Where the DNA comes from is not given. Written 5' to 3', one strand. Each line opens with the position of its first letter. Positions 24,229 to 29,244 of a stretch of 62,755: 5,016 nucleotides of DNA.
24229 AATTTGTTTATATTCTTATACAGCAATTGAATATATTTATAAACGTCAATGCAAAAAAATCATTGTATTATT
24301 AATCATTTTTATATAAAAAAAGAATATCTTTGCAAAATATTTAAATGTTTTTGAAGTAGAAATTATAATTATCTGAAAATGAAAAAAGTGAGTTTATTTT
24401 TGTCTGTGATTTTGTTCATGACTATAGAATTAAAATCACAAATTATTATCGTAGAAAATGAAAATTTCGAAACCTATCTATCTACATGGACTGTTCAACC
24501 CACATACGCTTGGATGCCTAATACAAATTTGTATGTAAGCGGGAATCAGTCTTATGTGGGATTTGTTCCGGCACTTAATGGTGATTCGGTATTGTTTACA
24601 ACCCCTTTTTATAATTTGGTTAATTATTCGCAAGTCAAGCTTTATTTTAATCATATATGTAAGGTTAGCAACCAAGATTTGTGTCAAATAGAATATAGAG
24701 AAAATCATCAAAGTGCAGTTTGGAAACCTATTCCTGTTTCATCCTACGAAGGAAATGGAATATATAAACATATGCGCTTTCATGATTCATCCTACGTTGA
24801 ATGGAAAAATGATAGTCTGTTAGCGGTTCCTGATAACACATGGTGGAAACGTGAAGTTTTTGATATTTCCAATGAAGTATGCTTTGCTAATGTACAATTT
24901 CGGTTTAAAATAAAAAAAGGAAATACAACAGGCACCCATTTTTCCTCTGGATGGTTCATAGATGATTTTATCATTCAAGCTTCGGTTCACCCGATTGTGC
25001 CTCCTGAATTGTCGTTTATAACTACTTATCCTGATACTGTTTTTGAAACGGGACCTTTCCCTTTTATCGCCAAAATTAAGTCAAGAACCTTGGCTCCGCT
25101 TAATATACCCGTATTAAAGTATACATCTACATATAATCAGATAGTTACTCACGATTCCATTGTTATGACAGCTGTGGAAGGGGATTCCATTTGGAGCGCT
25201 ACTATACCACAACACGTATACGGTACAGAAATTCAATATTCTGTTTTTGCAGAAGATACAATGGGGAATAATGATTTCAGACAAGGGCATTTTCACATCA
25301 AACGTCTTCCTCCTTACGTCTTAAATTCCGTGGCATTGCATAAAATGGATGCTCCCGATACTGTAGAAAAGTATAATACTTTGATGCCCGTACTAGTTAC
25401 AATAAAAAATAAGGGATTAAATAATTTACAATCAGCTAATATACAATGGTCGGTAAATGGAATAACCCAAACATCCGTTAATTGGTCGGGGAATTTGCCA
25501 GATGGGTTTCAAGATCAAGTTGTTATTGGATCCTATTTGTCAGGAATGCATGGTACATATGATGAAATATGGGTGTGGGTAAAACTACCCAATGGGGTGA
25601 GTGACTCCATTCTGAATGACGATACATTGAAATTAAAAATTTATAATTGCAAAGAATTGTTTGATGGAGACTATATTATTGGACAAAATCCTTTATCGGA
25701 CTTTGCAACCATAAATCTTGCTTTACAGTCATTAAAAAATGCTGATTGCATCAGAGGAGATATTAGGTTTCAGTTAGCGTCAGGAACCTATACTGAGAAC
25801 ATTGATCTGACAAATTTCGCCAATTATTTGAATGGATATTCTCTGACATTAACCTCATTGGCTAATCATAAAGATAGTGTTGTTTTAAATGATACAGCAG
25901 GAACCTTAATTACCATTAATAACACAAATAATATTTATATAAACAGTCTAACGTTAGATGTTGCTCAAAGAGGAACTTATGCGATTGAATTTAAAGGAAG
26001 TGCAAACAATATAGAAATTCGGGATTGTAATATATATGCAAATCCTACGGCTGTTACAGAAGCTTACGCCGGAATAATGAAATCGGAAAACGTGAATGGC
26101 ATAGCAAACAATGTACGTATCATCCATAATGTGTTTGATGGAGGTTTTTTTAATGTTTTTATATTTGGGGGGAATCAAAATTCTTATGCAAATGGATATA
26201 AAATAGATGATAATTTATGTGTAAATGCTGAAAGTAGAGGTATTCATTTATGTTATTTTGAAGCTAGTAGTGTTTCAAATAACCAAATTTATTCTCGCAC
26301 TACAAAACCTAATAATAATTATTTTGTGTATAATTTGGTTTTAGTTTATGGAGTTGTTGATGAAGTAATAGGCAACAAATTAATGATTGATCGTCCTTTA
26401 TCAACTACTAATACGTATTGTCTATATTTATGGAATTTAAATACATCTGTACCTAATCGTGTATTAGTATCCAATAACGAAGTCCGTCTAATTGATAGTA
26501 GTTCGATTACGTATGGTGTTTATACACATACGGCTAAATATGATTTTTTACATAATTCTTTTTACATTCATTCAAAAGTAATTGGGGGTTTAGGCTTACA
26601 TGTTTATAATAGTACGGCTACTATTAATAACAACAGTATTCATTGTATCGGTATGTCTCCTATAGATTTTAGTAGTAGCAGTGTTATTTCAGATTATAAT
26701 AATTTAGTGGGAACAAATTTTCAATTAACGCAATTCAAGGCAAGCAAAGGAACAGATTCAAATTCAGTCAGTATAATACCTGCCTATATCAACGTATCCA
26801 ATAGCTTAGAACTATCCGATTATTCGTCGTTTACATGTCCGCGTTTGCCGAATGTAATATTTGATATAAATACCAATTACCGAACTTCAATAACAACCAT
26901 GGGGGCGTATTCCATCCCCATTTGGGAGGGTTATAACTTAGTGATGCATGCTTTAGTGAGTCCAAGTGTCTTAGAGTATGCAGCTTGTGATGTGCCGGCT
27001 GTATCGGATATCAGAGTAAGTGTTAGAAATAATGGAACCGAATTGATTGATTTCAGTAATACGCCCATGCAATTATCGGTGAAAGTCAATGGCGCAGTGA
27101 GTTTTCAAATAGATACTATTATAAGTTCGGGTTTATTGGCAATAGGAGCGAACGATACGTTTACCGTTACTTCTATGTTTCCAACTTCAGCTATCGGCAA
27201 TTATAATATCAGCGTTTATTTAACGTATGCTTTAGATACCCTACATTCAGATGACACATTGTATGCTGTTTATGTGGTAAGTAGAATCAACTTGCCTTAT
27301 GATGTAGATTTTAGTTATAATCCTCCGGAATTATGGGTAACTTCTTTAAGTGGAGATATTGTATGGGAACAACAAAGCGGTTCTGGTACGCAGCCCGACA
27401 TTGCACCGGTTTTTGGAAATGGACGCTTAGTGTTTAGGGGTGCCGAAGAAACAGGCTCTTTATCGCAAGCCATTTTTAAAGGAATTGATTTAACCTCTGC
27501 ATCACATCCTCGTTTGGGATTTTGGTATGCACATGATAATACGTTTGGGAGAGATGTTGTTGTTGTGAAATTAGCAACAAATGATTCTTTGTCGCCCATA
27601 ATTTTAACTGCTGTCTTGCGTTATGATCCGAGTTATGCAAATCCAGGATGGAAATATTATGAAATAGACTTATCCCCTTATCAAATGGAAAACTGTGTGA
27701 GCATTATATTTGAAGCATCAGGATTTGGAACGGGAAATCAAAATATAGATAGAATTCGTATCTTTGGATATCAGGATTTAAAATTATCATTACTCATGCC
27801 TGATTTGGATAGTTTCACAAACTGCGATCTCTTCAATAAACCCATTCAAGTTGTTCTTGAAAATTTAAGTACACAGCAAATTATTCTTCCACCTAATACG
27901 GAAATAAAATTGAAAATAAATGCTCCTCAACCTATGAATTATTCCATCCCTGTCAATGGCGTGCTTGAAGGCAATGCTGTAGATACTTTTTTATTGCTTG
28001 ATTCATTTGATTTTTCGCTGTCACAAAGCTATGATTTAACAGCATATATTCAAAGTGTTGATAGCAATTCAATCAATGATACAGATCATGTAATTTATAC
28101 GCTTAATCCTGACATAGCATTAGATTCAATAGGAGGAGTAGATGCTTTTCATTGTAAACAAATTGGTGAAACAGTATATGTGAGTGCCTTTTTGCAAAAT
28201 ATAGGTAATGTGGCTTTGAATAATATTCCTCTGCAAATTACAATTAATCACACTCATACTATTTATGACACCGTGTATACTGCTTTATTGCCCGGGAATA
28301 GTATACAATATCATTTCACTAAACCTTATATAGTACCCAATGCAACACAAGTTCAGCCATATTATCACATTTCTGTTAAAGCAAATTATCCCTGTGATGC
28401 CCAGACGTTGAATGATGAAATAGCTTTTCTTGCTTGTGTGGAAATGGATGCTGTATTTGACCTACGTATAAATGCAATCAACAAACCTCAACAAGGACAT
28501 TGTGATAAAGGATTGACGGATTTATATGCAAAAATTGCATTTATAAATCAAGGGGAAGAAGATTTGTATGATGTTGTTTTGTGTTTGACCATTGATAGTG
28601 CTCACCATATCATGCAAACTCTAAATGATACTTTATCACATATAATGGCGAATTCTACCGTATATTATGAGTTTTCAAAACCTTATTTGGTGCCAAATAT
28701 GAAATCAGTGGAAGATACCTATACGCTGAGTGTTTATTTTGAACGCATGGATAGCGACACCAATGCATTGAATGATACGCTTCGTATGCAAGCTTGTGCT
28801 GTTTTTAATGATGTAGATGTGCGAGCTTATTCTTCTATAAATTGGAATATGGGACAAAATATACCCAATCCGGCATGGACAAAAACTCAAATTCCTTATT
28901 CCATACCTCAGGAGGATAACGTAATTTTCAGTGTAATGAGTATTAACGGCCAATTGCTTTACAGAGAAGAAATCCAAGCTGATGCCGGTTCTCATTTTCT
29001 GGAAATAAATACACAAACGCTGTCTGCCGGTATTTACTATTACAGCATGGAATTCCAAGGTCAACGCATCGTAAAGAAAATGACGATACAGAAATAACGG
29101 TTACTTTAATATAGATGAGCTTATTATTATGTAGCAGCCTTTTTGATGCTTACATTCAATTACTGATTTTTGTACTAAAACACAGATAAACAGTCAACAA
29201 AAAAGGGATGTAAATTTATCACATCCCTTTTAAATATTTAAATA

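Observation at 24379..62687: Three giant mosaic T9SS-cargo paralogs built from one shared set of domains, with no recognisable catalytic domain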

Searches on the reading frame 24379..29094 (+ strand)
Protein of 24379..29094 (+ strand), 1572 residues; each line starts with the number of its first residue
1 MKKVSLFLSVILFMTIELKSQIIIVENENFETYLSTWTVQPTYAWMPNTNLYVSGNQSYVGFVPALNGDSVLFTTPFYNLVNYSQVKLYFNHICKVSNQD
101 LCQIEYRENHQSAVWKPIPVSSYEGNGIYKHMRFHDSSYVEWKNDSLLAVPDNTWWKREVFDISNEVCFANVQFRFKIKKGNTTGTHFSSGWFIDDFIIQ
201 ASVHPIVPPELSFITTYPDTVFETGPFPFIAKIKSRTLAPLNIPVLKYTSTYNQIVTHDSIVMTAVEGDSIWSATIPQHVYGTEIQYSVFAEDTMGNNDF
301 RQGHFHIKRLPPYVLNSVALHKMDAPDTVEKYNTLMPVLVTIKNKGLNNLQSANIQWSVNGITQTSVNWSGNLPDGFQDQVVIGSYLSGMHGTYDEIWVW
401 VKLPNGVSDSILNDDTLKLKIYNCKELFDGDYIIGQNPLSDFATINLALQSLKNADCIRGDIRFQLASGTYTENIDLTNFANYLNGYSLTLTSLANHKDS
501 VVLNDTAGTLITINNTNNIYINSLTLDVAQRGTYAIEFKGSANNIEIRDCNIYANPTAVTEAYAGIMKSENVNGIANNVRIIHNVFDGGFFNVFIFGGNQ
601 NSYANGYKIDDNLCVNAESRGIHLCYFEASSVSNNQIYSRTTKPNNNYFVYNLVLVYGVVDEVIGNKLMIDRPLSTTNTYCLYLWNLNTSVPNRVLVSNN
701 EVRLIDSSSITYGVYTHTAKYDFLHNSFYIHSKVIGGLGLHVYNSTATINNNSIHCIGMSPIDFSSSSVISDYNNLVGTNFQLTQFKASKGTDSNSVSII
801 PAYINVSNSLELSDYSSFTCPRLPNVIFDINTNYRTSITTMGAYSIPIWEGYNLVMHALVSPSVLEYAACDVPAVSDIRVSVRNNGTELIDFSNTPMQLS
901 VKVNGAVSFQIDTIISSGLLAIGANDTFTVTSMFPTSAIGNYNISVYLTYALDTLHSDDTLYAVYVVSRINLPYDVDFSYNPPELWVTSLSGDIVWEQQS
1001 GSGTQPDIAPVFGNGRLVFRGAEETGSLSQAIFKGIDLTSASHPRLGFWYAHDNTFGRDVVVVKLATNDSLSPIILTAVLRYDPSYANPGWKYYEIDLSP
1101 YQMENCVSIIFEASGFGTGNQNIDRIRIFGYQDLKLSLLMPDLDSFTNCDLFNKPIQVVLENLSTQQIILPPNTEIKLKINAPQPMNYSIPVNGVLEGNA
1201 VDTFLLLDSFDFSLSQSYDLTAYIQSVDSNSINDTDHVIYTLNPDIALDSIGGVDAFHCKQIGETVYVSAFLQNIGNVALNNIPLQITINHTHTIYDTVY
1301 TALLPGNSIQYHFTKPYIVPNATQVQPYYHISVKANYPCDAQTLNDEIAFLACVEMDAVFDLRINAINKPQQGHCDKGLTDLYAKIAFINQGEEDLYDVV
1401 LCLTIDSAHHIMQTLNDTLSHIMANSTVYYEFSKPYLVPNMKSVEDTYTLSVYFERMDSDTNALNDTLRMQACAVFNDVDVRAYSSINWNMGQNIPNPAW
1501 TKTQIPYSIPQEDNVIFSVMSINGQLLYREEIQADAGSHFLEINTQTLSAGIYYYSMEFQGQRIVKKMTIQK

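Call 3: search_protein_families(library=pfam, proteins=[window:24379-29094:+], max_evalue=0.01)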
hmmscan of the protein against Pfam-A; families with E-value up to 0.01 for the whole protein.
window:24379-29094:+ (1572 aa): 2 families
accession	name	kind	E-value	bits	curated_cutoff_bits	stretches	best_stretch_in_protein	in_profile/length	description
PF18962.6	Por_Secre_tail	-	6.4e-08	33.2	27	1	1496-1570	3-75/75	Secretion system C-terminal sorting domain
PF07705.17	CARDB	-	3e-07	31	22.7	0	874-947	19-82/101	CARDB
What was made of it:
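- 26926..28863 (+): G1 C-terminal cassette A-B-C (aa 850-1495): CARDB-like + choice-of-anchor-J/MAM-like jelly roll + CARDB-like repeats. Pfam CARDB 31.0 bits against a gathering score of 22.7 (call 3).
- CARDB stands for 'cell adhesion related domain found in bacteria' and is common in archaeal and bacterial envelope proteins (Pfam name, call 3).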

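Call 4: search_protein_families(library=ncbifam, proteins=[window:24379-29094:+], max_evalue=0.01)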
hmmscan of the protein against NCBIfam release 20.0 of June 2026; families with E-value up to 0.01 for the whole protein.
window:24379-29094:+ (1572 aa): 1 family
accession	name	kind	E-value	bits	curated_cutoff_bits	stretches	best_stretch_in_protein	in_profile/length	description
TIGR04183.1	Por_Secre_tail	domain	3.8e-10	39.6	23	1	1496-1571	3-72/72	T9SS type A sorting domain-containing protein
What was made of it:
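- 28864..29094 (+): G1 type A T9SS C-terminal sorting domain. TIGR04183 39.6 bits (cutoff 23) and PF18962 33.2 bits (calls 3, 4).
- Checked: G1: 39.6 bits (call 4).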

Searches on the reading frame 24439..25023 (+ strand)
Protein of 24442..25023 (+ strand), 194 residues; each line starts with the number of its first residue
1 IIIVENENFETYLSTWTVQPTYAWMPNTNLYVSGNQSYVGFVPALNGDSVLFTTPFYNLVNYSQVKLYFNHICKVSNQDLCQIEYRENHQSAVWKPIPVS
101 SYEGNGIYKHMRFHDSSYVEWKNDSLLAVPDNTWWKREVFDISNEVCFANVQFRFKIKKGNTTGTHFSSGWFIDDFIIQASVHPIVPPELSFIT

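Call 14: search_protein_families(library=pfam, proteins=[window:24442-25023:+], max_evalue=5)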
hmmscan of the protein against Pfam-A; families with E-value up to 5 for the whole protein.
window:24442-25023:+ (194 aa): 1 family
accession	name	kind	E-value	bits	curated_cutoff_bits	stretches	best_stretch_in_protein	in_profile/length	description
PF22914.2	Fibulin_C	-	0.14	12.9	24.6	1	127-167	8-47/99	Fibulin C-terminal Ig-like domain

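Call 73: search_protein_families(library=ncbifam, proteins=[window:24439-25008:+], max_evalue=1)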
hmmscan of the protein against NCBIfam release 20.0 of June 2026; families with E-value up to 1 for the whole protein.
window:24439-25008:+ (190 aa): 0 families
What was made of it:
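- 24439..25002 (+): G1 module i (aa 21-208): N-terminal jelly roll, MAM-like by fold. No Pfam or NCBIfam hit (calls 14, 73).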

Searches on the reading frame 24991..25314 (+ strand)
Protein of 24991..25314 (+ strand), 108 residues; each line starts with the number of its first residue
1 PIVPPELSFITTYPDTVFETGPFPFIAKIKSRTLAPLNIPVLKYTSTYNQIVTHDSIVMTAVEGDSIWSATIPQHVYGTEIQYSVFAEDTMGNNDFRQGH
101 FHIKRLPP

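Call 14: search_protein_families(library=pfam, proteins=[window:24991-25314:+], max_evalue=5)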
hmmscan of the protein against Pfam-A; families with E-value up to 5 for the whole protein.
window:24991-25314:+ (108 aa): 0 families
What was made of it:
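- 25021..25311 (+): G1 module ii (aa 215-311): Ig-like sandwich (DTV..TGPF ... F.IKR). No Pfam hit (call 14).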

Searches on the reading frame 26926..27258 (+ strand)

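Call 14: search_protein_families(library=pfam, proteins=[window:26926-27258:+], max_evalue=5)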
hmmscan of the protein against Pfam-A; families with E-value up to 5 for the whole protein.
window:26926-27258:+ (111 aa): 2 families
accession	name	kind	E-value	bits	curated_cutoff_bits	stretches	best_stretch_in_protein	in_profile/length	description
PF07705.17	CARDB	-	0.011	16.4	22.7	1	24-98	18-82/101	CARDB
PF23861.1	Ribophorin_II_2nd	-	0.075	13.7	23.4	1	45-98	29-85/105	Ribophorin II second domain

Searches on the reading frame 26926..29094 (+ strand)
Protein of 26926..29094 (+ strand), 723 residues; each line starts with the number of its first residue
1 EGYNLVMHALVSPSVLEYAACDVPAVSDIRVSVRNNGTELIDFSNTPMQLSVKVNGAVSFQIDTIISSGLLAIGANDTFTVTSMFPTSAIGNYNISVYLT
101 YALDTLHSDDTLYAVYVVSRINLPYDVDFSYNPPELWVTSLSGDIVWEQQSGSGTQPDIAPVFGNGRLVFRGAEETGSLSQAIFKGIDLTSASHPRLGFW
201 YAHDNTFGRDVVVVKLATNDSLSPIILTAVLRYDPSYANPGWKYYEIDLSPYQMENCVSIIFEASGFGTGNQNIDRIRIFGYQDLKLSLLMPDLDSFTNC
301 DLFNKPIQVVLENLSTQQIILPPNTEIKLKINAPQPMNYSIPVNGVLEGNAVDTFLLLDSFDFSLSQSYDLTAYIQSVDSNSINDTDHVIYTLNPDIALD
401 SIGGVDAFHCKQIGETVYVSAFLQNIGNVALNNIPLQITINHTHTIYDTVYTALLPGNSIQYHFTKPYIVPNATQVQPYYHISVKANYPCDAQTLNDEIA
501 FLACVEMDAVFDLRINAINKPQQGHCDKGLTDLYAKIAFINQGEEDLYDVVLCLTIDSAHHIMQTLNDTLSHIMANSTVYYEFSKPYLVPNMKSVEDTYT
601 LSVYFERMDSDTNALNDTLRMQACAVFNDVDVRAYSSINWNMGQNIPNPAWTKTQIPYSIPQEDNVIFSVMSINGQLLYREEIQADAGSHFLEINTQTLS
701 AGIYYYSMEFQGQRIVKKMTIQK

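Call 23: search_solved_structures(query=A3, max_evalue=1)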
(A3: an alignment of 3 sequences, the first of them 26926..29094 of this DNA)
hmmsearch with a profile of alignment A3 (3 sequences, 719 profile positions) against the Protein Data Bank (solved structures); distinct sequences matched with E-value up to 1: 0.

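Call 25: find_related_loci(query=A3, collection=genome_contigs, flank=10000)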
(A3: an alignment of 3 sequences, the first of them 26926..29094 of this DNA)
Query A3 (723 aa) in genome_contigs; peptide patterns used: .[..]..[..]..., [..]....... (x = any residue, [..] = any of these).
238 stretches matched a pattern; 185 encode a relative of the query (tblastn E <= 1e-3); the best 80 are kept; 77 distinct loci.
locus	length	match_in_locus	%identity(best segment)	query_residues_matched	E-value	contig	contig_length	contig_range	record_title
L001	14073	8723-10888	57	1-722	0e+0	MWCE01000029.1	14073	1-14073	MAG: Bacteroidetes bacterium ADurb.Bin234 BWY27_contig000029, whole genome shotgun sequence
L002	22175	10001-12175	49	1-723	0e+0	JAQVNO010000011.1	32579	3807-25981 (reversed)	MAG: Bacteroidales bacterium isolate STF1_159 NODE_2852_length_32579_cov_3.483237_Sandtown_F1, whole genome shotgun sequ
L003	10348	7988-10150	44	1-723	0e+0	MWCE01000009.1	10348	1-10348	MAG: Bacteroidetes bacterium ADurb.Bin234 BWY27_contig000009, whole genome shotgun sequence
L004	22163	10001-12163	43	1-723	0e+0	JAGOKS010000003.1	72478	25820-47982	MAG: Bacteroidales bacterium isolate Go_SlDig_bin_369 Go_SlDig_844_length_72478_cov_8.007187, whole genome shotgun seque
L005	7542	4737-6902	43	1-723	0e+0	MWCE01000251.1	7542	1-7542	MAG: Bacteroidetes bacterium ADurb.Bin234 BWY27_contig000251, whole genome shotgun sequence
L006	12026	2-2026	42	9-723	2e-179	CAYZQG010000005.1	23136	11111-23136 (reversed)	MAG TPA_asm: uncultured Lentimicrobiaceae bacterium isolate SRP089250_co1_138 genome assembly, contig: NODE_3469_length_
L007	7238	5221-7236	41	1-675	3e-167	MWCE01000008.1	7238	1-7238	MAG: Bacteroidetes bacterium ADurb.Bin234 BWY27_contig000008, whole genome shotgun sequence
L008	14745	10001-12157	40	1-723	6e-165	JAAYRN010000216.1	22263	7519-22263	MAG: Bacteroidales bacterium isolate AS23ysBPME_200 218426_AS23, whole genome shotgun sequence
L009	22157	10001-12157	41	1-723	2e-164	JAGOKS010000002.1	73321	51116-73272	MAG: Bacteroidales bacterium isolate Go_SlDig_bin_369 Go_SlDig_822_length_73321_cov_8.002896, whole genome shotgun seque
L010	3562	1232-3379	38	1-723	1e-168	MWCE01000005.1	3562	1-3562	MAG: Bacteroidetes bacterium ADurb.Bin234 BWY27_contig000005, whole genome shotgun sequence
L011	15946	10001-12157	39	1-723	2e-161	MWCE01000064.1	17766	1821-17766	MAG: Bacteroidetes bacterium ADurb.Bin234 BWY27_contig000064, whole genome shotgun sequence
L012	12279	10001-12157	39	1-723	2e-158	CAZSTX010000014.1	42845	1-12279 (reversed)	MAG TPA_asm: uncultured Lentimicrobiaceae bacterium isolate binchicken_co39_217 genome assembly, contig: NODE_2085_lengt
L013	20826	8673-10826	39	1-723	7e-156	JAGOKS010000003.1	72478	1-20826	MAG: Bacteroidales bacterium isolate Go_SlDig_bin_369 Go_SlDig_844_length_72478_cov_8.007187, whole genome shotgun seque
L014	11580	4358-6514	37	1-723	4e-152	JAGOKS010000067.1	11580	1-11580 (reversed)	MAG: Bacteroidales bacterium isolate Go_SlDig_bin_369 Go_SlDig_16728_length_11580_cov_8.232865, whole genome shotgun seq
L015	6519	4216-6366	38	1-723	1e-150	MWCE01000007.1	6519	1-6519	MAG: Bacteroidetes bacterium ADurb.Bin234 BWY27_contig000007, whole genome shotgun sequence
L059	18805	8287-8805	51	554-723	1e-40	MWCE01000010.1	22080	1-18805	MAG: Bacteroidetes bacterium ADurb.Bin234 BWY27_contig000010, whole genome shotgun sequence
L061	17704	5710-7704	27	4-626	1e-38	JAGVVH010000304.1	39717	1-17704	MAG: Bacteroidetes bacterium isolate WAS_Bin_9 WAS_Bin_9_scaffold_333, whole genome shotgun sequence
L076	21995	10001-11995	31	4-620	6e-27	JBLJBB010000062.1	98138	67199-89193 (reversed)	MAG: Bacteroidales bacterium isolate FCR3224_Bin.10_lim Bin.10.NODE_27_length_98138_cov_9.426700, whole genome shotgun s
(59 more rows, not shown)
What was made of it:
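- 26926..28863 (+): The cassette is conserved at 30-57% identity in 77 loci (call 25).
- The host lineages live in rumen and digesters, where polysaccharide degradation dominates (call 25).
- Tried and rejected: I used the cassette alignment instead (call 25).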

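Call 69: search_protein_families(library=pfam, proteins=[L076:7166-17110:+, L059:9049-16827:+, L061:2944-12657:+], max_evalue=0.001)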
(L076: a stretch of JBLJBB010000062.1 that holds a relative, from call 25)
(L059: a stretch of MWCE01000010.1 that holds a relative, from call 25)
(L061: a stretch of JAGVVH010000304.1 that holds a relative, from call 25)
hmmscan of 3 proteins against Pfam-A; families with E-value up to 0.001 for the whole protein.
L076:7166-17110:+ (3315 aa): 3 families
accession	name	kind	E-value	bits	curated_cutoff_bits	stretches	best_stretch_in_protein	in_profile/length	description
PF20009.4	GEVED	-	2.3e-12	48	24.4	1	2703-2787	3-78/78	GEVED domain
PF18962.6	Por_Secre_tail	-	1.2e-06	29.1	27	1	3239-3313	3-75/75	Secretion system C-terminal sorting domain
PF07705.17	CARDB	-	0.00079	20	22.7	0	2511-2583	3-72/101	CARDB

L059:9049-16827:+ (2593 aa): 2 families
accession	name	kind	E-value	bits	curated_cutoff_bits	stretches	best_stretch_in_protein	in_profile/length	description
PF19408.5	PKD_6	-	2.9e-13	50.4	25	1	2417-2496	2-82/82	PKD-like domain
PF18962.6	Por_Secre_tail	-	5.4e-06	27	27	1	2517-2591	3-75/75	Secretion system C-terminal sorting domain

L061:2944-12657:+ (3238 aa): 4 families
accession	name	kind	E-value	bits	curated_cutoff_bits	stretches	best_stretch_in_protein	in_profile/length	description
PF20009.4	GEVED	-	1e-16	62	24.4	1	2635-2715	3-77/78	GEVED domain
PF19081.6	Ig_7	-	9.4e-08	32.7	27.3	1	1992-2057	19-82/84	Ig-like domain CHU_C associated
PF18962.6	Por_Secre_tail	-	1.5e-07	32.1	27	1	3162-3236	3-75/75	Secretion system C-terminal sorting domain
PF07705.17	CARDB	-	0.00051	20.7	22.7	1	2448-2523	2-74/101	CARDB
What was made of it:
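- Tried and rejected: They contain only GEVED, PKD_6, Ig_7, CARDB and the CTD (call 69).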

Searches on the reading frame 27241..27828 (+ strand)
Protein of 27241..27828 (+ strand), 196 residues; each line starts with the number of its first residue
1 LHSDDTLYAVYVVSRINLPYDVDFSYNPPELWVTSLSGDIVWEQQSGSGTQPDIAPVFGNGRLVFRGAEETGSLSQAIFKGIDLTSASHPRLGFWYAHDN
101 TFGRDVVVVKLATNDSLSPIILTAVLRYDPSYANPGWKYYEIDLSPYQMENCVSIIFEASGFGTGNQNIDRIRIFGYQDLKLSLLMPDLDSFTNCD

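Call 14: search_protein_families(library=pfam, proteins=[window:27241-27828:+], max_evalue=5)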
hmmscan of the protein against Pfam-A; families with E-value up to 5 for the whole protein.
window:27241-27828:+ (196 aa): 1 family
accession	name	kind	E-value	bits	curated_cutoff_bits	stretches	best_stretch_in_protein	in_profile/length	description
PF00629.30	MAM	-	0.058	13.7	26.4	1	32-173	11-151/158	MAM domain, meprin/A5/mu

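Call 73: search_protein_families(library=ncbifam, proteins=[window:27244-27828:+], max_evalue=1)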
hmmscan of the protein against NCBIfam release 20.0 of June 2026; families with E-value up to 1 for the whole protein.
window:27244-27828:+ (195 aa): 0 families
